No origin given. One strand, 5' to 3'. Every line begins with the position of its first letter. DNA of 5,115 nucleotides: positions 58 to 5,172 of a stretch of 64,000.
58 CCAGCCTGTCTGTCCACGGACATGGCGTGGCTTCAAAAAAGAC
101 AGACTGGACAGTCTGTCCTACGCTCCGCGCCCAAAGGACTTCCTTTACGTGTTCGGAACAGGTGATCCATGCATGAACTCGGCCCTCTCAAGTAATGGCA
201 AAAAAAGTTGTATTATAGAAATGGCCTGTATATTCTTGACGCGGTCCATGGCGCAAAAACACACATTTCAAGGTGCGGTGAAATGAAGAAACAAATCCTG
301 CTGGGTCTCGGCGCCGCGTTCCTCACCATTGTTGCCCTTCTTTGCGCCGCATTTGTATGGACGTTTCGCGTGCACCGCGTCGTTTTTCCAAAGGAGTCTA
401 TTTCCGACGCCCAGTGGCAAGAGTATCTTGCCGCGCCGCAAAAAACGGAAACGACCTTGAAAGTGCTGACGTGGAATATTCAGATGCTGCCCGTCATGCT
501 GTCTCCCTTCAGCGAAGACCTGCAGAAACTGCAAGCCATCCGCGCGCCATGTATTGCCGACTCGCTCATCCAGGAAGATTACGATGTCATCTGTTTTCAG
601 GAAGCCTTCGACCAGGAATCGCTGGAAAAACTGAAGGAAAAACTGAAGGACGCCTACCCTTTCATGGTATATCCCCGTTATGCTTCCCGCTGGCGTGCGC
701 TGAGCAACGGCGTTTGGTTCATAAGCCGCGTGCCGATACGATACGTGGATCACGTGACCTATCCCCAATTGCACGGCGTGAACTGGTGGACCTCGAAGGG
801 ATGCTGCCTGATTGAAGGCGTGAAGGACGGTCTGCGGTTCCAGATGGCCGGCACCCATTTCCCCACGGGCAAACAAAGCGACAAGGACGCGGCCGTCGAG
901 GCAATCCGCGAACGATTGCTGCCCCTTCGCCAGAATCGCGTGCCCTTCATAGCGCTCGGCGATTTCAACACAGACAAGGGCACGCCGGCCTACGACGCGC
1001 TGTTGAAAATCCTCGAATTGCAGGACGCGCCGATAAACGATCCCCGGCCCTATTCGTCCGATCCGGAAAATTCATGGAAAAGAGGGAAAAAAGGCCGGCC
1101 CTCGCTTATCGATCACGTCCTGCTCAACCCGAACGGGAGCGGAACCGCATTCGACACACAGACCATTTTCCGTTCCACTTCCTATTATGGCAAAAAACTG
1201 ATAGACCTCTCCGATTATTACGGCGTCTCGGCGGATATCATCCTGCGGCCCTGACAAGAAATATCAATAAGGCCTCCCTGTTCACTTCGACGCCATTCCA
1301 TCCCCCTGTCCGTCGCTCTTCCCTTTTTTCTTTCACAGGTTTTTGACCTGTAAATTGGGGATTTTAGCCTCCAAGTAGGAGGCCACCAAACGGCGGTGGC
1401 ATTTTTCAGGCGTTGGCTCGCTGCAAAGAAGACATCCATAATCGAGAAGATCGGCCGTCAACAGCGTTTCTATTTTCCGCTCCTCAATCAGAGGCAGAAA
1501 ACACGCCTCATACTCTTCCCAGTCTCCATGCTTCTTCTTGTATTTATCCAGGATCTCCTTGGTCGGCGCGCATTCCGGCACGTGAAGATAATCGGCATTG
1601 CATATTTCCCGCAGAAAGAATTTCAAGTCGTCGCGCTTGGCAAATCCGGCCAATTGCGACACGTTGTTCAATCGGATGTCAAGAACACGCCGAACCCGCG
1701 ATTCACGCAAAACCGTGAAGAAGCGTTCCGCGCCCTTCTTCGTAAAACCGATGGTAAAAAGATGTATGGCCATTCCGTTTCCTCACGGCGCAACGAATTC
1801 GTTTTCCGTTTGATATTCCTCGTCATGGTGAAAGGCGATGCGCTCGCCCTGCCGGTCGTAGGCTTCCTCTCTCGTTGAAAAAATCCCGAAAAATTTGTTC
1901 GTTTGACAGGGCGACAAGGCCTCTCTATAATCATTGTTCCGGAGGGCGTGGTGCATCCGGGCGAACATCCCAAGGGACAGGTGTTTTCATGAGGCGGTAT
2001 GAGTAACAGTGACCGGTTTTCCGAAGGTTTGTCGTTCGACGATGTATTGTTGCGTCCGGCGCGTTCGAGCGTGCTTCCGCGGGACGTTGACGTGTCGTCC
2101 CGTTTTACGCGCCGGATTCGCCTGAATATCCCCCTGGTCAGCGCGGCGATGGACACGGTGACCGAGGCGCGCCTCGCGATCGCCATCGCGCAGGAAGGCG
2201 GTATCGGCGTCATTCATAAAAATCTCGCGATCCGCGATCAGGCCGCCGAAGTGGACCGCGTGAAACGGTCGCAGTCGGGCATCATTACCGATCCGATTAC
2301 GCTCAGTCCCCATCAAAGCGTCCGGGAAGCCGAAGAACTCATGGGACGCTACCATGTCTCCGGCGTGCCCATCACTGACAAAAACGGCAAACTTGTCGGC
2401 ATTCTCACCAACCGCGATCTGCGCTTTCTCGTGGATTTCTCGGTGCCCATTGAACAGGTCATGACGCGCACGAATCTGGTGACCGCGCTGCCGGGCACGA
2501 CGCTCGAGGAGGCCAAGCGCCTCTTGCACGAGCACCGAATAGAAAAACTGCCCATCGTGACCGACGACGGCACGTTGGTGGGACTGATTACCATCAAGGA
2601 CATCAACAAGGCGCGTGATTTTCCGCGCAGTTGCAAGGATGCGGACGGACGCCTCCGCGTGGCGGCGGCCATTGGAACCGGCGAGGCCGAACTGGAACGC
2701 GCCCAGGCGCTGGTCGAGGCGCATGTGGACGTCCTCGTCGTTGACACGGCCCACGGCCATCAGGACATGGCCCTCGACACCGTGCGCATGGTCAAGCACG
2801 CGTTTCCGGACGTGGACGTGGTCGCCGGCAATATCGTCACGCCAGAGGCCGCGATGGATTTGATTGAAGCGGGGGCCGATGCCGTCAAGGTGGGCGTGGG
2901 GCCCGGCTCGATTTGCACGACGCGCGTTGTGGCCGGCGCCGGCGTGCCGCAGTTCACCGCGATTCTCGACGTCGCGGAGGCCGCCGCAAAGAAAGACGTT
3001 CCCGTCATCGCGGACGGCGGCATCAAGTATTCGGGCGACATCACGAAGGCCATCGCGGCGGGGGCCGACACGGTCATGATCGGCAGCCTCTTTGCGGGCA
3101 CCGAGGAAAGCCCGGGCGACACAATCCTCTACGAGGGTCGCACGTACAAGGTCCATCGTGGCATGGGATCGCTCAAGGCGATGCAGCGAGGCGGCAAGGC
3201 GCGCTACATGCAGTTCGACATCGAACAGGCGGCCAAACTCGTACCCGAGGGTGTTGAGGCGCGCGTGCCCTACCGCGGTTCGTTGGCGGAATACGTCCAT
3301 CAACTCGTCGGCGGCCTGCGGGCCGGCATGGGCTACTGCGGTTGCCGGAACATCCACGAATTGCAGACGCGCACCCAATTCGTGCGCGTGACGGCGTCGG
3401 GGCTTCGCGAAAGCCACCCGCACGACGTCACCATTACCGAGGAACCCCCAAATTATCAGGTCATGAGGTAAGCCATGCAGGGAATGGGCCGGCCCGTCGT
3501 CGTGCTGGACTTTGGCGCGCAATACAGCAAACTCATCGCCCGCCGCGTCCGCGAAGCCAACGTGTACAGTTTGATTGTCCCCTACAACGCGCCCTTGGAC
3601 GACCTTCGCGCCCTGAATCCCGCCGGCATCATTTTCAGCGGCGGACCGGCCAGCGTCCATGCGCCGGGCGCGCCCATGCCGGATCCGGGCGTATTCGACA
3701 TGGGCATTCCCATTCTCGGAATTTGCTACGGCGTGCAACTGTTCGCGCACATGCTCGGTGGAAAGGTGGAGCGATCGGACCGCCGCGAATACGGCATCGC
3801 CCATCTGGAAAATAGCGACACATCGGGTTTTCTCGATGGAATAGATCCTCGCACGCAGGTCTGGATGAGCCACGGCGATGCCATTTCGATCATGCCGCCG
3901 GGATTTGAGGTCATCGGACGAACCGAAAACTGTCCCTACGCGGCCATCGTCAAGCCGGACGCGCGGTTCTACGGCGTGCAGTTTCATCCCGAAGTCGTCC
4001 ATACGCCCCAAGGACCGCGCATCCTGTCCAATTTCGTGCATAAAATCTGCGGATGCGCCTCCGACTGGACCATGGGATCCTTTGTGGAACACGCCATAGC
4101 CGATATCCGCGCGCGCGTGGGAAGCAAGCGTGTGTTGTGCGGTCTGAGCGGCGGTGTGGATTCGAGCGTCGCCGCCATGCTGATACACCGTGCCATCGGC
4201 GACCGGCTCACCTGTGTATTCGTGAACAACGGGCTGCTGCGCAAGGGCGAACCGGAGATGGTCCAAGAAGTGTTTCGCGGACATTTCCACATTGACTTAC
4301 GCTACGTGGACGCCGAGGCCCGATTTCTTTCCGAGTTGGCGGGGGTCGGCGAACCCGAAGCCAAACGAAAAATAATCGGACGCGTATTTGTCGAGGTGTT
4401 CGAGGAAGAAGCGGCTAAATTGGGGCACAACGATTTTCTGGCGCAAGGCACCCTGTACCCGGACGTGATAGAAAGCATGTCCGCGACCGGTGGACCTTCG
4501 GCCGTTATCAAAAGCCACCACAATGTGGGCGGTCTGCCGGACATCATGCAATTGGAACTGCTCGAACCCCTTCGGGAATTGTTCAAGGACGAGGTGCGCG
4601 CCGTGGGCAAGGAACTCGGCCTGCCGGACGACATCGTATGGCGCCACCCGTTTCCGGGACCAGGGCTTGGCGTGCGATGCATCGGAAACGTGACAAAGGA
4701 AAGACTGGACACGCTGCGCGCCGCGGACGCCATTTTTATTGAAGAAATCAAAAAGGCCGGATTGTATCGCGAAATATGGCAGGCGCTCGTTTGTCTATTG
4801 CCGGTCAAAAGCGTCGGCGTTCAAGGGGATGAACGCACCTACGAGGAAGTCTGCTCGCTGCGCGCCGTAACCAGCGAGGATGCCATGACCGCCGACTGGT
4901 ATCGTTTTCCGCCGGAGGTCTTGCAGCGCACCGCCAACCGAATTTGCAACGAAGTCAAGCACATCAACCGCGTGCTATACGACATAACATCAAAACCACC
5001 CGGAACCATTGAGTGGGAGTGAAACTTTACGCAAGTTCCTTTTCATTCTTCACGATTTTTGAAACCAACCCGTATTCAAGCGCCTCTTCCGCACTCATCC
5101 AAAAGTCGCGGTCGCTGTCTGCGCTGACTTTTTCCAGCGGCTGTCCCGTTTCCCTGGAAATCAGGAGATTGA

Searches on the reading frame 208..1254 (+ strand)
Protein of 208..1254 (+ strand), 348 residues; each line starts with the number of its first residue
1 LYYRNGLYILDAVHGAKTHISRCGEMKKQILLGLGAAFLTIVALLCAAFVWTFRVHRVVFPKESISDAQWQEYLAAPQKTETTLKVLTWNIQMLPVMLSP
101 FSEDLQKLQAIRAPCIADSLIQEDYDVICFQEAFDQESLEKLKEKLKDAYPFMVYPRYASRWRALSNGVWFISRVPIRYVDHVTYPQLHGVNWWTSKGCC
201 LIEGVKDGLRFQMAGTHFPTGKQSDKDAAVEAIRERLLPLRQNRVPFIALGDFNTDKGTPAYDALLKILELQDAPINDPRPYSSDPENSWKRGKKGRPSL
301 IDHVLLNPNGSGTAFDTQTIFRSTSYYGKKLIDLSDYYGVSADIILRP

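Call 59: search_protein_families(library=pfam, proteins=[window:208-1254:+], max_evalue=0.001)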
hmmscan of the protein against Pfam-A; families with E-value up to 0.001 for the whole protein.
window:208-1254:+ (348 aa): 1 family
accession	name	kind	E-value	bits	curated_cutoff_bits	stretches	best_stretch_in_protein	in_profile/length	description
PF03372.29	Exo_endo_phos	-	2.9e-16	60.3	24.5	1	87-308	1-204/225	Endonuclease/Exonuclease/phosphatase family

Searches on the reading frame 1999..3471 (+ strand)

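Call 59: search_protein_families(library=pfam, proteins=[window:1999-3471:+], max_evalue=0.001)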
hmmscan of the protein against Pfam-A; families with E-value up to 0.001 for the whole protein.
window:1999-3471:+ (490 aa): 8 families
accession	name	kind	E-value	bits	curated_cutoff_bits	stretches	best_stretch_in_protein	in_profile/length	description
PF00478.31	IMPDH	-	2.1e-163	543.7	25.6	1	10-475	1-345/345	IMP dehydrogenase / GMP reductase domain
PF00571.33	CBS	-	3.6e-28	98.1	24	2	151-205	1-54/57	CBS domain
PF03060.21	NMO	-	6.6e-13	49.2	28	1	274-377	138-237/331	Nitronate monooxygenase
PF01070.24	FMN_dh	-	2.1e-11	43.9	24.9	1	253-365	201-305/350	FMN-dependent dehydrogenase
PF00977.27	His_biosynth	-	4.6e-06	26.7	23.6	0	325-364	65-104/228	Histidine biosynthesis protein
PF01207.24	Dus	-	7.5e-05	22.4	20.4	0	320-362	174-214/311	Dihydrouridine synthase (Dus)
PF01180.27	DHO_dh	-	0.00011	21.9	27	0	328-365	235-272/291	Dihydroorotate dehydrogenase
PF01645.23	Glu_synthase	-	0.00026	20.7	20.4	1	275-363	212-305/369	Conserved region in glutamate synthase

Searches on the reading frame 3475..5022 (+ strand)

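Call 59: search_protein_families(library=pfam, proteins=[window:3475-5022:+], max_evalue=0.001)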
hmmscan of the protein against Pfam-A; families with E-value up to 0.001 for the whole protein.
window:3475-5022:+ (515 aa): 5 families
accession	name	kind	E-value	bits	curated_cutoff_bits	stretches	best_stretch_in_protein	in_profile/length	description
PF00117.34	GATase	-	6.2e-45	153.6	22.8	1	9-190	1-189/190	Glutamine amidotransferase class-I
PF00958.27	GMP_synt_C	-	3.3e-43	146.1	27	1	423-514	1-92/92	GMP synthase C terminal domain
PF07722.19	Peptidase_C26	-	8e-09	36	20.5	1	75-173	103-219/219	Peptidase C26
PF02540.23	NAD_synthase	-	1.6e-08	34.4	21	1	211-244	12-45/242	NAD synthase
PF03054.22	tRNA_Me_trans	-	1.1e-05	25.7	20.6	1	218-252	1-34/202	tRNA methyl transferase HUP domain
